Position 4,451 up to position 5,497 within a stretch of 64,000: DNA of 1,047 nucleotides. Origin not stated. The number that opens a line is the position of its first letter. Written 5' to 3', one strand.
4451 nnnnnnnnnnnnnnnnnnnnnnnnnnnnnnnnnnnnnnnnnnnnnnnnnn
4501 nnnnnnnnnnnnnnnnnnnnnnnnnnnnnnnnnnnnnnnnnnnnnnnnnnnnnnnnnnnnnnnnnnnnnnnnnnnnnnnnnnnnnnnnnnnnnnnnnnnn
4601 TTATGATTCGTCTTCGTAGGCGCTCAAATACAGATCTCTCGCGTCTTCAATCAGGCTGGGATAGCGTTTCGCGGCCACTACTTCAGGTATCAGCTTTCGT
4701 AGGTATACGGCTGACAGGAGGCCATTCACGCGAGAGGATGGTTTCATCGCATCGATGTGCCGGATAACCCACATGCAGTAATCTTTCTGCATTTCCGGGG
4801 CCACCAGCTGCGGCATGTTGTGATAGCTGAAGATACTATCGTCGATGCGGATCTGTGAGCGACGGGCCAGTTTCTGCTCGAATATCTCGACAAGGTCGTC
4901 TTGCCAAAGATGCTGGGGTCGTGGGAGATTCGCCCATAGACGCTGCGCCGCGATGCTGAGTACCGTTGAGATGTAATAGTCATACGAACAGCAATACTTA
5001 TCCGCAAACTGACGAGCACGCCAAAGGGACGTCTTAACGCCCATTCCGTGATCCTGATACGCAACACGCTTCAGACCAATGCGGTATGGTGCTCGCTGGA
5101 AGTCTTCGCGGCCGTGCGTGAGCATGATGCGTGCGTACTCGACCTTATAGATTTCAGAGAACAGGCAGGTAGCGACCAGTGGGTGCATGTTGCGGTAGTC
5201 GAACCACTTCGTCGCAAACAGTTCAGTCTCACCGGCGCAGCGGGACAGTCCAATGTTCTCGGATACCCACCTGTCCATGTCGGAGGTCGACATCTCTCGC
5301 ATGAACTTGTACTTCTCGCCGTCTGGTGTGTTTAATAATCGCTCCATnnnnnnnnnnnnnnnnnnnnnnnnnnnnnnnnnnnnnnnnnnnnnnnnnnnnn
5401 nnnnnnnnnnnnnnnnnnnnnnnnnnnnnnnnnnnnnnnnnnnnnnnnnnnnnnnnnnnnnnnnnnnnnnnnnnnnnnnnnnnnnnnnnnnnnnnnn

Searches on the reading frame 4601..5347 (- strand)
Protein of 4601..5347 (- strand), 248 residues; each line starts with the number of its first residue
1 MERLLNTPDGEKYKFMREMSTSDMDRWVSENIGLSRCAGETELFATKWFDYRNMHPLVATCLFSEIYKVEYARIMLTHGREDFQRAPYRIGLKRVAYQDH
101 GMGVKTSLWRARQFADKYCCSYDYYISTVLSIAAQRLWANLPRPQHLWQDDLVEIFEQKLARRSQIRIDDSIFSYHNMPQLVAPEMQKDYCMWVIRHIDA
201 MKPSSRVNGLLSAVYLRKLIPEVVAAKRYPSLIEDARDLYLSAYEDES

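Call 43: search_protein_families(library=pfam, max_evalue=0.05, proteins=[window:4601-5347:-])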
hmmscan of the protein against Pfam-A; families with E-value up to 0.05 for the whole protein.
window:4601-5347:- (248 aa): 0 families

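Call 55: search_protein_families(library=phrogs, max_evalue=0.01, proteins=[window:4601-5347:-])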
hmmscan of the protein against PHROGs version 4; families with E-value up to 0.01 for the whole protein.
window:4601-5347:- (248 aa): 1 family
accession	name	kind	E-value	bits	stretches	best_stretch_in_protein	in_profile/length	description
phrog_2500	-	unknown function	2.5e-73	247.6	1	9-237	13-244/248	-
